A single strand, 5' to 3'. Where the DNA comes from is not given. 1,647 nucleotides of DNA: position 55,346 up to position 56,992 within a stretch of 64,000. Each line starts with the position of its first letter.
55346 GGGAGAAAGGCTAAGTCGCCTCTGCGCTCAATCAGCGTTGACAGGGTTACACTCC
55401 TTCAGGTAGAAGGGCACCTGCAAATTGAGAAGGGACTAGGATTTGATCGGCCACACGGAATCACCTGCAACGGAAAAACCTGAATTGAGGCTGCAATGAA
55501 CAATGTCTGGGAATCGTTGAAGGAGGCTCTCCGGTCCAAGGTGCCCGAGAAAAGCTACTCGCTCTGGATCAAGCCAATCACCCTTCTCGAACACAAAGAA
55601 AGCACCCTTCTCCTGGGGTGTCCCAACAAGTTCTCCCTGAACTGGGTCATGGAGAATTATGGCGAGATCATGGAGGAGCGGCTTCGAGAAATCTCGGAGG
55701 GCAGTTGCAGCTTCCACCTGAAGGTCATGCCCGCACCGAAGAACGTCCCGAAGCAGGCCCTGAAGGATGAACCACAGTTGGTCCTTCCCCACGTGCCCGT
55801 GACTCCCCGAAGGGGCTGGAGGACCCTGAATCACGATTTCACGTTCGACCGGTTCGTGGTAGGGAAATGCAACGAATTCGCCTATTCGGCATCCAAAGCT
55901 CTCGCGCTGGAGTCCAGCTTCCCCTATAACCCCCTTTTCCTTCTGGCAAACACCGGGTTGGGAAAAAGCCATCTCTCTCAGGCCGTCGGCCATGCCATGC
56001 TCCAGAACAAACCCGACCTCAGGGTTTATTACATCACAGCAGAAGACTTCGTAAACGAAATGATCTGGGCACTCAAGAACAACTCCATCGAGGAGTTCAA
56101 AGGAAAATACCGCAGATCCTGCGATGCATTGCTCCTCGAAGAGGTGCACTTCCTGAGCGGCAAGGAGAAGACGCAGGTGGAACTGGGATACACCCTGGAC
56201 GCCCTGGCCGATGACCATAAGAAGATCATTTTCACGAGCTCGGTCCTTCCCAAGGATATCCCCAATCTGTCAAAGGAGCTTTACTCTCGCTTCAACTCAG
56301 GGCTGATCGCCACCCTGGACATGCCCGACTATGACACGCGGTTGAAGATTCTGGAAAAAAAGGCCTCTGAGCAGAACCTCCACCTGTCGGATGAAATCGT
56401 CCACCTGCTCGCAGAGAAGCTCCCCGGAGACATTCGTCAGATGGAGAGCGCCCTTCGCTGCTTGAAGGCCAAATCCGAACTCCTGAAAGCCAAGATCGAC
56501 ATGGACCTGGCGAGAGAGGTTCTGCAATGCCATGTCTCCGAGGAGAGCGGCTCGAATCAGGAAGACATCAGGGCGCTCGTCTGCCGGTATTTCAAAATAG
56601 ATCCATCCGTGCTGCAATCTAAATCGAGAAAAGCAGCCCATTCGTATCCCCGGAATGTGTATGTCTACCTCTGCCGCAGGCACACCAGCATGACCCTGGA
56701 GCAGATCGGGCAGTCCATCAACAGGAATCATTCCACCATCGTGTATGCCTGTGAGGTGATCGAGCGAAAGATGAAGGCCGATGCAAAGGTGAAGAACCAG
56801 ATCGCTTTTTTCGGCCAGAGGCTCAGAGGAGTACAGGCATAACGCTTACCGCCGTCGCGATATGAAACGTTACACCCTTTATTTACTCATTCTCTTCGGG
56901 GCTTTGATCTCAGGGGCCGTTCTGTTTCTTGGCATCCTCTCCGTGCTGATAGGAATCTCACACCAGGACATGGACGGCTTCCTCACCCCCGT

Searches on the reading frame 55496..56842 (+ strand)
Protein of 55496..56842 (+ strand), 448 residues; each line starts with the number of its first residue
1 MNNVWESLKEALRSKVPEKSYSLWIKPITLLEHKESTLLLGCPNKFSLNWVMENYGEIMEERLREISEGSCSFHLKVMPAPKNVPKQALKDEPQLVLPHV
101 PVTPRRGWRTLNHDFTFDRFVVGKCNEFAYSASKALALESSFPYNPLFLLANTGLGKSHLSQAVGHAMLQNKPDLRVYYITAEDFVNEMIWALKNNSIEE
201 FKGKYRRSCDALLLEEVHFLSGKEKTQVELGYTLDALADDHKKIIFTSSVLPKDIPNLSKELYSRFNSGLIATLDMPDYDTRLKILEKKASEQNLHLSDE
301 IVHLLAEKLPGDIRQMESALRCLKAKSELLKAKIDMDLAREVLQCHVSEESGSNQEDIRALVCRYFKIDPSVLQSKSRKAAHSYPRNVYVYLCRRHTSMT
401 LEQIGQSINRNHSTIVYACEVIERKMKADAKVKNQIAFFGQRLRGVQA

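Call 61: list_cluster_members(proteins=[window:55496-56842:+, window:34928-37420:+, window:50422-51795:+, window:30175-31152:-, window:31230-32771:-, window:33671-34381:-, window:46781-48010:+, window:43074-43910:+, window:42372-42956:+, window:59556-60644:-])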
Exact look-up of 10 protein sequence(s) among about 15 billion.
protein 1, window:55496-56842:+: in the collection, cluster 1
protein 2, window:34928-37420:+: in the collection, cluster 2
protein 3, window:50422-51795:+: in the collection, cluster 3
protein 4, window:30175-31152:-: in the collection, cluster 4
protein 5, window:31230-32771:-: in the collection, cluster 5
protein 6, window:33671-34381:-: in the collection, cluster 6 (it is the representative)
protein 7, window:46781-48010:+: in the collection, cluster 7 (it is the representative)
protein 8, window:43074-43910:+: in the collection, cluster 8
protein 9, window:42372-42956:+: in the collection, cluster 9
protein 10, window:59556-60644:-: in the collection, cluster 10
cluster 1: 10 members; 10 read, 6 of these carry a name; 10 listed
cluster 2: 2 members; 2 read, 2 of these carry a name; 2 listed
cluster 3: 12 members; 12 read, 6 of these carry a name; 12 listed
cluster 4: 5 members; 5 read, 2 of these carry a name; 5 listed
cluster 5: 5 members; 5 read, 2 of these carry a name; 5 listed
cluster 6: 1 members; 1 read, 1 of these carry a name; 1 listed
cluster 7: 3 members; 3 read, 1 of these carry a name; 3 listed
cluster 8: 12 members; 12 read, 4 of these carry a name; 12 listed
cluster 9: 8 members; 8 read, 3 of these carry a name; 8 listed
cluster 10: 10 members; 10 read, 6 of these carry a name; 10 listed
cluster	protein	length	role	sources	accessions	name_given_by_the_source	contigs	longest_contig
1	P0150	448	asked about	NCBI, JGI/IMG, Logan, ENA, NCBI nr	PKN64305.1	MAG: chromosomal replication initiator protein DnaA [Deltaproteobacteria bacterium ... | chromosomal replication initiator protein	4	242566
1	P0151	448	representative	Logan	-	-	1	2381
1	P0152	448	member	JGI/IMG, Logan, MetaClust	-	\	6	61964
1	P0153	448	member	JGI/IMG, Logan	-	chromosomal replication initiator protein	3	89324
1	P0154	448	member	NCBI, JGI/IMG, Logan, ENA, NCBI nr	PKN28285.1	MAG: chromosomal replication initiator protein DnaA [Deltaproteobacteria bacterium ...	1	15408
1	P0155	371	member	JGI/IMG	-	chromosomal replication initiator protein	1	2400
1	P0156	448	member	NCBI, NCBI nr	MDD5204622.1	MAG: chromosomal replication initiator protein DnaA [Desulfobacterales bacterium] | chromosomal replication initiator protein DnaA [Desulfobacterales bacterium]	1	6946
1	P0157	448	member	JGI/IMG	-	-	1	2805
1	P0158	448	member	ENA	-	-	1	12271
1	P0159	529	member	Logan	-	-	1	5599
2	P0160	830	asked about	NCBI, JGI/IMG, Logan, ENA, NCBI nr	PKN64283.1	MAG: ribonucleoside-diphosphate reductase, adenosylcobalamin-dependent ... | ribonucleoside-diphosphate reductase alpha chain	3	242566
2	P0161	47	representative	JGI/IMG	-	hypothetical protein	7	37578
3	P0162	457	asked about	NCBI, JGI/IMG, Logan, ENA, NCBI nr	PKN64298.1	MAG: hypothetical protein CVU57_15470 [Deltaproteobacteria bacterium ... | hypothetical protein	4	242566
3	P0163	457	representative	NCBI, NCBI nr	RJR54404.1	MAG: PFL family protein [Desulfobacteraceae bacterium]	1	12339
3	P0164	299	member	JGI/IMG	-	hypothetical protein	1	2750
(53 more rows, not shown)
